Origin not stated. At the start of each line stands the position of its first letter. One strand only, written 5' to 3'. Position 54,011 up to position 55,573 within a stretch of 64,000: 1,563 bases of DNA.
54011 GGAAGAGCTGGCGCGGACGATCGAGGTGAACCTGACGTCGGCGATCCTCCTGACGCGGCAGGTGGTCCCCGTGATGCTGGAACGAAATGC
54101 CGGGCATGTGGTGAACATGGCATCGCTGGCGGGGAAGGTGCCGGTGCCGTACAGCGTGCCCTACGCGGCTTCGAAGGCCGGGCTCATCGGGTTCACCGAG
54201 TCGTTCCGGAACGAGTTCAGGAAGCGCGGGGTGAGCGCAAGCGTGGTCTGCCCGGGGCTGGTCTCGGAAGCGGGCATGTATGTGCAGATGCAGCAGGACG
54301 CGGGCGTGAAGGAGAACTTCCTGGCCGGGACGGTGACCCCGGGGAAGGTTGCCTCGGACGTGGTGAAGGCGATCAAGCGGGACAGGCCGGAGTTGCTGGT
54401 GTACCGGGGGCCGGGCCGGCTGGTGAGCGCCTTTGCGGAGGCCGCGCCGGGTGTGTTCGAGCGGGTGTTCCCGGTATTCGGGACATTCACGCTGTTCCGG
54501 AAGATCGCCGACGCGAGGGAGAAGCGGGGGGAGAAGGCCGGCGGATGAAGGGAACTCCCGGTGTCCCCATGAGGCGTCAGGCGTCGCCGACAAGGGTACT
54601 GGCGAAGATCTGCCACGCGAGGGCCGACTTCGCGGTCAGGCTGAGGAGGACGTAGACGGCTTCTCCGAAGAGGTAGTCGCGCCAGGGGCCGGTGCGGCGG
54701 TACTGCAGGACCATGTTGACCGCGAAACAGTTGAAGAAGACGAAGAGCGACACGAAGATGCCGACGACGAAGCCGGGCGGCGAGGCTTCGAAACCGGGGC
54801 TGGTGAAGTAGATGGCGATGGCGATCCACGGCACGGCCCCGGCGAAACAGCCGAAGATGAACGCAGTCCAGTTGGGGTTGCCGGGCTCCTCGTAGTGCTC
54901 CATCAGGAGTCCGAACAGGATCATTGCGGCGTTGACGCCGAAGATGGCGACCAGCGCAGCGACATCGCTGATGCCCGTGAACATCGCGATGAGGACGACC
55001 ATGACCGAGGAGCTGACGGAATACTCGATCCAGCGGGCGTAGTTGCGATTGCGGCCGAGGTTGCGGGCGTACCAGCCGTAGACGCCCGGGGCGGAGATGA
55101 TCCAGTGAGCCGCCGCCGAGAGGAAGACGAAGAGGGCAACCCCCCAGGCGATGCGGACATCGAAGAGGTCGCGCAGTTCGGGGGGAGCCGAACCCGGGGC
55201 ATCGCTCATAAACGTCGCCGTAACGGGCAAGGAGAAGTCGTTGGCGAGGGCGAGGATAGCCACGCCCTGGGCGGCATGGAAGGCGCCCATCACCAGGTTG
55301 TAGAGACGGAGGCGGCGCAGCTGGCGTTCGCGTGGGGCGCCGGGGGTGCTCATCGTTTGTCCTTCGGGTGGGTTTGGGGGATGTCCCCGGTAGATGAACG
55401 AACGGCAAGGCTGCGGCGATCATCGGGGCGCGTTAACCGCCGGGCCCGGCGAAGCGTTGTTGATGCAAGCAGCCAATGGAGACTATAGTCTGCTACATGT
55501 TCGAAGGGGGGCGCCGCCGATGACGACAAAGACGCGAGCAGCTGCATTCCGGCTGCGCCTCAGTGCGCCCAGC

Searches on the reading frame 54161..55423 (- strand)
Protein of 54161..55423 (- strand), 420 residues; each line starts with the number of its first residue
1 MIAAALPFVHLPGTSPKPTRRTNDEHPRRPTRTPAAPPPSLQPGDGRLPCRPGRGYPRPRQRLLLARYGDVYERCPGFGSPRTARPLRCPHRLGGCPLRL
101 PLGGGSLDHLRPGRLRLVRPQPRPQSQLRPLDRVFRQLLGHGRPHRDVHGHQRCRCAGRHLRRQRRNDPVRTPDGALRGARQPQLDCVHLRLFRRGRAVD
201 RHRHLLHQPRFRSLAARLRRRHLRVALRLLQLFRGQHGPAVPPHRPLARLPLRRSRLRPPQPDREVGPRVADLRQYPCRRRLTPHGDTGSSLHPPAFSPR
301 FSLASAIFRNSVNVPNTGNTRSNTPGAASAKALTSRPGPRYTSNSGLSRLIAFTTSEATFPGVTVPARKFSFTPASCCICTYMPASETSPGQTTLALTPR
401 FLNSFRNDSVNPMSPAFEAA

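Call 83: find_encoding_contigs(protein=window:54161-55423:-, flank=10000, max_places=1)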
Protein window:54161-55423:- (420 aa): no gene with exactly this product is on record in the collection.
